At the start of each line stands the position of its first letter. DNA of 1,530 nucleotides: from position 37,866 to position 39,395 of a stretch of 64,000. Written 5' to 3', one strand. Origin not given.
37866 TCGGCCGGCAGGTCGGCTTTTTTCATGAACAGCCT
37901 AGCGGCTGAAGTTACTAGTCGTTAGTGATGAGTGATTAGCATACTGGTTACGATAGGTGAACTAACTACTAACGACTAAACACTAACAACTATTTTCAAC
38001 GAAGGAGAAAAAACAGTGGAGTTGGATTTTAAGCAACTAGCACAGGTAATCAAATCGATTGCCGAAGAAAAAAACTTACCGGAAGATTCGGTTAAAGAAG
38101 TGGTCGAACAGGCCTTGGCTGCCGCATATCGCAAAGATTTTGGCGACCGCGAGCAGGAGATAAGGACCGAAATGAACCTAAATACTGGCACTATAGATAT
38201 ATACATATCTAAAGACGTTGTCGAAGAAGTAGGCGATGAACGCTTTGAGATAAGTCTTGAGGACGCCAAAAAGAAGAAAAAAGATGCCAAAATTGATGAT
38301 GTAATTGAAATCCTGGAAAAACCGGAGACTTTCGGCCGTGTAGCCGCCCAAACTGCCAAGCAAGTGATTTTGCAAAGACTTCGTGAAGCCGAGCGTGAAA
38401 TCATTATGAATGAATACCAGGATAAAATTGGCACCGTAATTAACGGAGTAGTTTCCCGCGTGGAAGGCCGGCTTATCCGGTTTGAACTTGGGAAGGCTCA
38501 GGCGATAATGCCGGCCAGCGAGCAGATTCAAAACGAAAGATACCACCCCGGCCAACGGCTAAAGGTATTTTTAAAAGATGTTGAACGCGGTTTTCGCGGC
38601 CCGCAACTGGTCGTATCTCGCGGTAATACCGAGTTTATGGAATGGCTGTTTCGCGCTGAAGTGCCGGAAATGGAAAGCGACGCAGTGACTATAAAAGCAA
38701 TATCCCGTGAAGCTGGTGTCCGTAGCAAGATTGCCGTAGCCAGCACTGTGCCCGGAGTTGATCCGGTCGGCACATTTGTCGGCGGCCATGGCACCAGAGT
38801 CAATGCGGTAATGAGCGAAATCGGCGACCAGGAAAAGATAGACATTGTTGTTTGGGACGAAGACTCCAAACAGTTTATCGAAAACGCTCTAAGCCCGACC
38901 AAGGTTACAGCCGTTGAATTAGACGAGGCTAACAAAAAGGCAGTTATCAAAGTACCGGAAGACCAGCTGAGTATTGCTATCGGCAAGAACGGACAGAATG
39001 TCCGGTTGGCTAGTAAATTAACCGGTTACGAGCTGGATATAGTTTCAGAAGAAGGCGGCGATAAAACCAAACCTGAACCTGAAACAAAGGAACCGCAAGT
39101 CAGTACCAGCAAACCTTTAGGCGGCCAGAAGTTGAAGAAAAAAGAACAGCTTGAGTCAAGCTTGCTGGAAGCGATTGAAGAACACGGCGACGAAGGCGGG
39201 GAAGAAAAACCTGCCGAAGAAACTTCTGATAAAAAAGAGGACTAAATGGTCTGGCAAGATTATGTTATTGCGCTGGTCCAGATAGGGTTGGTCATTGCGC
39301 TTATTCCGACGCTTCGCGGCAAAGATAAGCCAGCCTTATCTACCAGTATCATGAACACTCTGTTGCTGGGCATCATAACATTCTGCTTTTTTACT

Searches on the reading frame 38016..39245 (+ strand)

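Call 9: search_protein_families(library=pfam, proteins=[window:38016-39245:+], max_evalue=0.01)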
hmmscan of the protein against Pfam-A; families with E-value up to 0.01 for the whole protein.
window:38016-39245:+ (409 aa): 8 families
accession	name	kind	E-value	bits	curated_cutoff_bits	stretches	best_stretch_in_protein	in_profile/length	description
PF08529.16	NusA_N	-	1.9e-35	122.1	23.8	1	8-128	2-119/119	NusA N-terminal domain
PF13184.12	KH_5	-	1.5e-22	79.9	27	1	233-301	1-68/69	NusA-like KH domain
PF23095.1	KH_NusA_C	-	9.9e-08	32.4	34.2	1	310-342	2-34/59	Transcription termination/antitermination protein NusA, KH domain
PF00575.29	S1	-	0.00012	22.8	22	1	136-198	2-71/74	S1 RNA binding domain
PF10009.15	DUF2252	-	0.0021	17.6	22.3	1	2-135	79-206/392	Uncharacterized protein conserved in bacteria (DUF2252)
PF07650.23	KH_2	-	0.0024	18.1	22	1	287-341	5-59/78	KH domain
PF16007.11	DUF4777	-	0.0029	18.2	34.4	0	9-40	23-54/66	Domain of unknown function (DUF4777)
PF00013.35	KH_1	-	0.0045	17.1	21.5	0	310-347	3-41/66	KH domain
